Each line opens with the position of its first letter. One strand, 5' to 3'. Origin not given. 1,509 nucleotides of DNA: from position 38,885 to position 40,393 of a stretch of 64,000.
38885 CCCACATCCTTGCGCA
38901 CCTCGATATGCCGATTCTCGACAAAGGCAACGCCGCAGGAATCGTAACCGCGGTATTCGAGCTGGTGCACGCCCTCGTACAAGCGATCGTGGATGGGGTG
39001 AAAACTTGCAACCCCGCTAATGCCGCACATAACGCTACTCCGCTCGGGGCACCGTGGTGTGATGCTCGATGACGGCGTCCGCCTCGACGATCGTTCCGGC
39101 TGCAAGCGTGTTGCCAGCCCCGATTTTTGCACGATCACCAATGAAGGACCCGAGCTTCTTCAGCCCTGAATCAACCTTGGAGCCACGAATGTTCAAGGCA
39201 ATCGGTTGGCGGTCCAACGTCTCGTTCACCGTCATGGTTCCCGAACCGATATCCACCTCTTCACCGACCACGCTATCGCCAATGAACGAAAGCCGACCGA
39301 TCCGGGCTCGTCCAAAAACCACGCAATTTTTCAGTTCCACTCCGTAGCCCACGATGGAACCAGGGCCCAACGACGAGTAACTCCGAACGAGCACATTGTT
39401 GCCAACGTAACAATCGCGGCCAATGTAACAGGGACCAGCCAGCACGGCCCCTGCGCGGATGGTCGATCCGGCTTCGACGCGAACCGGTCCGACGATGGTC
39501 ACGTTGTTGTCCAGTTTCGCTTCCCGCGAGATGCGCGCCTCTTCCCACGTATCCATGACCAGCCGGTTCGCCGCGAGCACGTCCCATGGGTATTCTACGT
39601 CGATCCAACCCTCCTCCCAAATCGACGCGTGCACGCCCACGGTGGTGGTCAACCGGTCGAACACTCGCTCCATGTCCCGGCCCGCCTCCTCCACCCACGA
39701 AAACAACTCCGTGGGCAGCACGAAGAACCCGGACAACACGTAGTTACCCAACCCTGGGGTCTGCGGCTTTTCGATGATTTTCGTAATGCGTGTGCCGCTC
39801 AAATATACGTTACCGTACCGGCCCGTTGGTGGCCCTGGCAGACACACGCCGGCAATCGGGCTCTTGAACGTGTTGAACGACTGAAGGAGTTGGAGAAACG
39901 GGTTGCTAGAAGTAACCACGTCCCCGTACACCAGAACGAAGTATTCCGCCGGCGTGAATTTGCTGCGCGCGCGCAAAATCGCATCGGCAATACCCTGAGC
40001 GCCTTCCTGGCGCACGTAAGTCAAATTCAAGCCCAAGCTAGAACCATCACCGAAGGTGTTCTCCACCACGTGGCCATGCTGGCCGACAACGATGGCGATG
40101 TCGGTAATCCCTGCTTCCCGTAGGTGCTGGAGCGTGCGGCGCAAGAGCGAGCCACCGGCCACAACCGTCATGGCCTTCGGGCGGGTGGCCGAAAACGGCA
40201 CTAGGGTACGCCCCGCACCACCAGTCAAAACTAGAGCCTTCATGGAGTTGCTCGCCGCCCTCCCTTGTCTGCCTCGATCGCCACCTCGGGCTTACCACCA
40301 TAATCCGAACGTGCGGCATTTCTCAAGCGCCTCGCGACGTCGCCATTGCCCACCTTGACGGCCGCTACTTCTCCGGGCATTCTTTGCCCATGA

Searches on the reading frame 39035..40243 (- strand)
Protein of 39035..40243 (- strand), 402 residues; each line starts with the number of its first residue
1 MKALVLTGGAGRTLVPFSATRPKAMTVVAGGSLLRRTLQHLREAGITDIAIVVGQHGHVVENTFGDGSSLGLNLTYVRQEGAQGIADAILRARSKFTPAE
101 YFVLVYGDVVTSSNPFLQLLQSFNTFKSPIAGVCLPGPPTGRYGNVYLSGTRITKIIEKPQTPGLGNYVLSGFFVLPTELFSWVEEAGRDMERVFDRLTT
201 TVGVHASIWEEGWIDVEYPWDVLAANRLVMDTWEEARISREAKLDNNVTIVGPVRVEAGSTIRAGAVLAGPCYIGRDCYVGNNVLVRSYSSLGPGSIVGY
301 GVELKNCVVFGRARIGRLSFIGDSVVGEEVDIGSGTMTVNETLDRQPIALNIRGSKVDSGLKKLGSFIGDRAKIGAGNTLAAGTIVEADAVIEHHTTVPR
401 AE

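Call 55: search_protein_families(library=pfam, proteins=[window:39035-40243:-], max_evalue=0.001)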
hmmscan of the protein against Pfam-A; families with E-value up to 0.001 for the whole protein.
window:39035-40243:- (402 aa): 6 families
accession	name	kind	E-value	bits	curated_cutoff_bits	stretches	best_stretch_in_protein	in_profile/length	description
PF00483.29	NTP_transferase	-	1.5e-25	90.6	21.2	1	2-216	1-229/245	Nucleotidyl transferase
PF00132.30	Hexapep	-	2.5e-19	68.5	27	3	272-305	2-35/36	Bacterial transferase hexapeptide (six repeats)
PF25084.1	LbH_EIF2B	-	3e-11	43.7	54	1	265-337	15-86/105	EIF2B subunit epsilon LbH domain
PF12804.13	NTP_transf_3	-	8.2e-10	39.5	27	1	3-124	1-112/160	MobA-like NTP transferase domain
PF25087.1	GMPPB_C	-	2.6e-08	34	39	1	266-338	4-71/110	GMPPB C-terminal domain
PF24894.1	Hexapep_GlmU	-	2.1e-05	25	23.3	0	290-345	19-73/104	GlmU-like, C-terminal hexapeptide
